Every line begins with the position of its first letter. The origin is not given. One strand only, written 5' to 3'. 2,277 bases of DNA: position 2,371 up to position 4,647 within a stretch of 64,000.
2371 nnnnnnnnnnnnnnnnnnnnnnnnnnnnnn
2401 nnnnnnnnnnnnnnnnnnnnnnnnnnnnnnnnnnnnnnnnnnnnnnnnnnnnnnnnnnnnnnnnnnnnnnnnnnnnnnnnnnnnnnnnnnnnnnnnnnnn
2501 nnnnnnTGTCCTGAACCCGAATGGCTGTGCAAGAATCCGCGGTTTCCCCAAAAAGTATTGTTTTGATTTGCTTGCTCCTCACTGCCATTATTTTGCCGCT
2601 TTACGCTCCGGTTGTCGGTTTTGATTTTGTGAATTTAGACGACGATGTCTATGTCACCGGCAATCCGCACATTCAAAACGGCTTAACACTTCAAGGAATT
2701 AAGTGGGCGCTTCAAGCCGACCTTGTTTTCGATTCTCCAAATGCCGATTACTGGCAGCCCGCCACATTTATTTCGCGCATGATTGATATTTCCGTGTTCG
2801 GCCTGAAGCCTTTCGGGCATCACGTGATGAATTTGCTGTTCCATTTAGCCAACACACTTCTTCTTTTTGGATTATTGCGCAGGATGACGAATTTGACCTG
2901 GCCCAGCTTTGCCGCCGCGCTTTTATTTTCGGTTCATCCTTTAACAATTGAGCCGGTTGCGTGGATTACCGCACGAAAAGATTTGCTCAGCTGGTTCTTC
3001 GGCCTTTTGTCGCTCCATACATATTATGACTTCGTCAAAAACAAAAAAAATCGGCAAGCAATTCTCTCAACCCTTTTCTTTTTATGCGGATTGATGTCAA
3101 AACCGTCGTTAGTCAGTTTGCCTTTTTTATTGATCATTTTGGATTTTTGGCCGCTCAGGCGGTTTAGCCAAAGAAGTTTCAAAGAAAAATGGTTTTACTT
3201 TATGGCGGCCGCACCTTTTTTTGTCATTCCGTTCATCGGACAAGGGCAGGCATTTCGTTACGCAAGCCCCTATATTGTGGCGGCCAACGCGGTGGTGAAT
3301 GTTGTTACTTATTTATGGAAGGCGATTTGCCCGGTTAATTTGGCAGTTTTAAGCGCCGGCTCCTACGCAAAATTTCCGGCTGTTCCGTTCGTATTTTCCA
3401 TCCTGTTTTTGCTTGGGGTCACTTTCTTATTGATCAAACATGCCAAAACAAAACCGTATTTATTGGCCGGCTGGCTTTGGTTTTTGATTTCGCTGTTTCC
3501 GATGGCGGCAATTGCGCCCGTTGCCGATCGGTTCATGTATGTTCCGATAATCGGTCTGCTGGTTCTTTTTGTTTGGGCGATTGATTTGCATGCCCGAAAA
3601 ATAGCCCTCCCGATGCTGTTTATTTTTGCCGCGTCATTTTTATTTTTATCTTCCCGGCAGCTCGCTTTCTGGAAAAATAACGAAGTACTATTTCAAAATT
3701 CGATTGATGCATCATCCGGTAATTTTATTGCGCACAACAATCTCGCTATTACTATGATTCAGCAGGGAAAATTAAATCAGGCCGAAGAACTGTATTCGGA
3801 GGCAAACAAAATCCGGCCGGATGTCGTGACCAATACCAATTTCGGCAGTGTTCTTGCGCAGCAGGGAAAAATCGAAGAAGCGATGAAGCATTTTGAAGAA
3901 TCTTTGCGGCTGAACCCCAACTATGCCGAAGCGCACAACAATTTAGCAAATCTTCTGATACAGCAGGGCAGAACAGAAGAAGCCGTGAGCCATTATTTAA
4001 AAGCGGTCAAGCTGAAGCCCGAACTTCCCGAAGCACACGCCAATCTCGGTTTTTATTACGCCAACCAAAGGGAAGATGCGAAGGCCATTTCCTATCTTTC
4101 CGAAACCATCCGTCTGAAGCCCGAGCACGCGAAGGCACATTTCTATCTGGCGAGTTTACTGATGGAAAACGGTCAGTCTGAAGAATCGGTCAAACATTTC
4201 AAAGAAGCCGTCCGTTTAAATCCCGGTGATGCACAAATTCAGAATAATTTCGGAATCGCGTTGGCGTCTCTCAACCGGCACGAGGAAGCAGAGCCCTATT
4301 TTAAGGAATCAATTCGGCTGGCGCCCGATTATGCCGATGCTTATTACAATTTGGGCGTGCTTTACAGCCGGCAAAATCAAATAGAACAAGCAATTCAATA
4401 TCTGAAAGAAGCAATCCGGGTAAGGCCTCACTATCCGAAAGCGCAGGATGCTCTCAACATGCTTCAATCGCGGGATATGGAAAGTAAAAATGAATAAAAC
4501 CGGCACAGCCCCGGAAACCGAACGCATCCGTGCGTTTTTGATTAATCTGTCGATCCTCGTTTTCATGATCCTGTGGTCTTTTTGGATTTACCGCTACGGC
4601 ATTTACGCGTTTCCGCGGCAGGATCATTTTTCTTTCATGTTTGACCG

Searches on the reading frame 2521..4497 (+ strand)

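Call 50: search_protein_families(library=pfam, proteins=[window:2521-4497:+], max_evalue=0.00001)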
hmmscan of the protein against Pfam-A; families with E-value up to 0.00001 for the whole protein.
window:2521-4497:+ (658 aa): 20 families
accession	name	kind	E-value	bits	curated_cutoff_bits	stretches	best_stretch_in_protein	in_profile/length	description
PF07719.23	TPR_2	-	9.4e-48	156.8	27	3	469-501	1-33/34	Tetratricopeptide repeat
PF00515.34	TPR_1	-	9.5e-48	158.6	27.8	2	605-638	1-34/34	Tetratricopeptide repeat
PF13414.12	TPR_11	-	1.1e-40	137.5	26.8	2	442-483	1-42/42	TPR repeat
PF13181.12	TPR_8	-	3.5e-40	133.2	25.7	2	605-637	1-33/34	Tetratricopeptide repeat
PF13431.12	TPR_17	-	5.3e-38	126.6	24.4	2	593-626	1-34/34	Tetratricopeptide repeat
PF14559.12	TPR_19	-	1.9e-33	115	25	2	445-506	1-62/68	Tetratricopeptide repeat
PF13432.12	TPR_16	-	4.7e-33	113.7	32.7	3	441-502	3-64/65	Tetratricopeptide repeat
PF13424.12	TPR_12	-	1.6e-30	105.5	30.1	3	571-635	3-75/77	Tetratricopeptide repeat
PF13428.12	TPR_14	-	4.1e-27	92.3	23.5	0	443-478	9-44/44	Tetratricopeptide repeat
PF13374.12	TPR_10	-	4.3e-26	90.6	27.5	0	605-635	2-32/42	Tetratricopeptide repeat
PF13176.12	TPR_7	-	2.6e-20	71.2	27.9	0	471-503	1-35/36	Tetratricopeptide repeat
PF13371.12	TPR_9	-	2.3e-14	53.6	35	0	582-648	6-72/73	Tetratricopeptide repeat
PF13174.12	TPR_6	-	7.7e-14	51.8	26.3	0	606-636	1-31/33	Tetratricopeptide repeat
PF23914.1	TPR_CcmH_CycH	-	1.6e-12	48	42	1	531-632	44-148/158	Cytochrome c-type biogenesis protein H TPR domain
PF14561.12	TPR_20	-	3.4e-10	40.6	25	0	454-498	7-51/90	Tetratricopeptide repeat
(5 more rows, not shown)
